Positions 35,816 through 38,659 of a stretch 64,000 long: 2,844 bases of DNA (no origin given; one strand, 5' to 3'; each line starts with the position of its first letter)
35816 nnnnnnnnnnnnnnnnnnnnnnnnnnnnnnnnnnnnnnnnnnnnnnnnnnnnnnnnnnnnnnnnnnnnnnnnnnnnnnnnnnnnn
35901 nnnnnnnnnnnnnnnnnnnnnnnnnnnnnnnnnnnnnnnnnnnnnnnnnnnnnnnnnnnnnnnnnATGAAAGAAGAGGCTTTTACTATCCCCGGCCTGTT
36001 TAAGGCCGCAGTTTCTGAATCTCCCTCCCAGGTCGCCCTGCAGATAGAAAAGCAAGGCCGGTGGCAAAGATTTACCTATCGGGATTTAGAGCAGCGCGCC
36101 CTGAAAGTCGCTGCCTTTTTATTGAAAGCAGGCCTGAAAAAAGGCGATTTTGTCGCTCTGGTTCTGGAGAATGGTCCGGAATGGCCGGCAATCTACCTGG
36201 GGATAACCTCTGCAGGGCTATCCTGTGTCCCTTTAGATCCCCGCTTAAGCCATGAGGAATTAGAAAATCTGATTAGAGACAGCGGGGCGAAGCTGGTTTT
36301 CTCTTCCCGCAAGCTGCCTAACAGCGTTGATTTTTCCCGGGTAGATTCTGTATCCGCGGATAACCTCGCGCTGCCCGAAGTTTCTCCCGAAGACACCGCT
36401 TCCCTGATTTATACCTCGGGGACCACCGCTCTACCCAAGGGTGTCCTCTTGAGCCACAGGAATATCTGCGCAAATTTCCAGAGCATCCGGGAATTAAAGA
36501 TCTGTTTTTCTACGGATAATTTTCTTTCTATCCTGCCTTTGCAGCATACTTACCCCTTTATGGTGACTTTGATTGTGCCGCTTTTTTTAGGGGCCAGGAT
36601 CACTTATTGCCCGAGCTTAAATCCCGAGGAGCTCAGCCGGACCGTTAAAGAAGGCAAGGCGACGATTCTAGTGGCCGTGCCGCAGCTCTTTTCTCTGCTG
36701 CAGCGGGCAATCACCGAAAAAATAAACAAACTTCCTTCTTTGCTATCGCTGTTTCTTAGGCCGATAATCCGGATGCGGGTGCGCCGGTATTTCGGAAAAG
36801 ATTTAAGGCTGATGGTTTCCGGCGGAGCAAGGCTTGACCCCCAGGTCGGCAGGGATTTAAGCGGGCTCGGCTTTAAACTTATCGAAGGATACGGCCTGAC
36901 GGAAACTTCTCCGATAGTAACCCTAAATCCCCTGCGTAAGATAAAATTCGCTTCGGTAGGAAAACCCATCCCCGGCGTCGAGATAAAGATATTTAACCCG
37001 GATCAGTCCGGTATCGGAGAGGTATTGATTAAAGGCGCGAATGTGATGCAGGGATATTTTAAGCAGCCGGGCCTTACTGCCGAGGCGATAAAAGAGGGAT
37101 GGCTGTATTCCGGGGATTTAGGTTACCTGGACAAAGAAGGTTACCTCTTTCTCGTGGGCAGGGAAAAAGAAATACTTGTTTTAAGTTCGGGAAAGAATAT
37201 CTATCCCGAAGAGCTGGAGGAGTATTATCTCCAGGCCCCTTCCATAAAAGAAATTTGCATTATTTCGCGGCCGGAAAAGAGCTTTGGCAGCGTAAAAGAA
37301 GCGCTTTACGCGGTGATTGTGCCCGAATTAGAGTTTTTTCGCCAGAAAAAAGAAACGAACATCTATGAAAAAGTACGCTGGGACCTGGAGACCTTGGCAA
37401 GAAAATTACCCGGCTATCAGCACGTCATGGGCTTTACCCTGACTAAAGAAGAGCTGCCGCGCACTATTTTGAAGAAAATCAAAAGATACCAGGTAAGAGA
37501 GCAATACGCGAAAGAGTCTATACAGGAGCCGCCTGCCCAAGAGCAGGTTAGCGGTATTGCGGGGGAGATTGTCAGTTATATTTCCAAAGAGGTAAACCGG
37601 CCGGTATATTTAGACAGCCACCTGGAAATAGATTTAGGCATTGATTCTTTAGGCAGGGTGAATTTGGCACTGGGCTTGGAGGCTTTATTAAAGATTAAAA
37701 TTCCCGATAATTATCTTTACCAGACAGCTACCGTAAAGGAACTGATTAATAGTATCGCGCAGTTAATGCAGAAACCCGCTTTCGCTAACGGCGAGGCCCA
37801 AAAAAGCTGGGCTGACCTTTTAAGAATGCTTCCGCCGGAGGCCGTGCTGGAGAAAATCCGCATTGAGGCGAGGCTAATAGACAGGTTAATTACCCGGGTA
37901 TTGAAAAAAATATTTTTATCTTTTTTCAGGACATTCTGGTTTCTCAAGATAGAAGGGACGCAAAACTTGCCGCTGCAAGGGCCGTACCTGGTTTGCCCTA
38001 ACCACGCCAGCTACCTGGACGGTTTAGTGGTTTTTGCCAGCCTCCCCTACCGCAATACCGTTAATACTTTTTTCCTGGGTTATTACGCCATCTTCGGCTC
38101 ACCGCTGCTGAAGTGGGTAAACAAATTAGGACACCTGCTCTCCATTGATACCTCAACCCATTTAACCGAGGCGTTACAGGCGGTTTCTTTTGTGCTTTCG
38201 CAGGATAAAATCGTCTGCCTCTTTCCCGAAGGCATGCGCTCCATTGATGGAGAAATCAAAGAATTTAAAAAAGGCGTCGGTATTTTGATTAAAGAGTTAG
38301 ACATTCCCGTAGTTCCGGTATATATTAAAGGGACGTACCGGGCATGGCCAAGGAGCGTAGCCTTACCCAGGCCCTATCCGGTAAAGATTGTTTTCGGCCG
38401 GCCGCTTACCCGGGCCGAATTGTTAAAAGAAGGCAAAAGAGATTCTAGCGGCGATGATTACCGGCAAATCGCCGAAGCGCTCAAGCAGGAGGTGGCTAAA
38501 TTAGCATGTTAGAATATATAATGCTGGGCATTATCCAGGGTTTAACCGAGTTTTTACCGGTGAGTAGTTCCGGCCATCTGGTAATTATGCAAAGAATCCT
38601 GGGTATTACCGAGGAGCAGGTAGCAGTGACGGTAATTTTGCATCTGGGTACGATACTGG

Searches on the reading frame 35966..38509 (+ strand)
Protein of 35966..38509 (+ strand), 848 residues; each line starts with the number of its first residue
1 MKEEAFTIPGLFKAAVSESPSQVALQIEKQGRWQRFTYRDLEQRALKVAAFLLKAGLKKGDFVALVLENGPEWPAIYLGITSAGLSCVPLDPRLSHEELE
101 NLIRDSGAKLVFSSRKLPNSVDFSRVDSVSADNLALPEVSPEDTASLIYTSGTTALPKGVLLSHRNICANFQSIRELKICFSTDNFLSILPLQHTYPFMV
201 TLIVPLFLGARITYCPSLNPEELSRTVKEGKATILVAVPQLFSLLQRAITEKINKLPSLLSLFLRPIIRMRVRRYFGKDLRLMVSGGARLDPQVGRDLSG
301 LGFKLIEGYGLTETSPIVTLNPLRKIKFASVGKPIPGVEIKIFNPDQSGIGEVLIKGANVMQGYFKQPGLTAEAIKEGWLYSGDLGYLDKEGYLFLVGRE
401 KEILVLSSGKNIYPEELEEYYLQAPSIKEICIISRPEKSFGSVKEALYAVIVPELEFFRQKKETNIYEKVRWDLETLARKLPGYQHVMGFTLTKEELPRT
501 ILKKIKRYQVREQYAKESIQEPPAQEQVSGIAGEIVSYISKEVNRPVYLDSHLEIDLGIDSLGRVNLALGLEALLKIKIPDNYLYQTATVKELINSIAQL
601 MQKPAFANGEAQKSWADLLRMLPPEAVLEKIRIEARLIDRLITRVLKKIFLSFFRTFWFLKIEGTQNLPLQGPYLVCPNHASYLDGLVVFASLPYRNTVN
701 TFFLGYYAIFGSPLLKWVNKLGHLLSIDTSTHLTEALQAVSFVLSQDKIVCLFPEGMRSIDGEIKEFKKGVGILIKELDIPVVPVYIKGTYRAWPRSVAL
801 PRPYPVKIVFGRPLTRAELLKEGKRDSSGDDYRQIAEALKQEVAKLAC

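Call 18: search_protein_families(library=pfam, max_evalue=0.00001, proteins=[window:35966-38509:+])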
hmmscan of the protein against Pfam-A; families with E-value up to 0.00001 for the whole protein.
seq(848 aa): 3 families
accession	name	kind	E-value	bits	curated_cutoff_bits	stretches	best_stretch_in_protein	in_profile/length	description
PF00501.34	AMP-binding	-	1.5e-81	274.6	29.9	1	12-365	1-384/384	AMP-binding enzyme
PF01553.26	Acyltransferase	-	4.7e-22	78.6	23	1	661-788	3-132/132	Acyltransferase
PF00550.31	PP-binding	-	6.3e-06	26.8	20.8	0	537-595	5-65/67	Phosphopantetheine attachment site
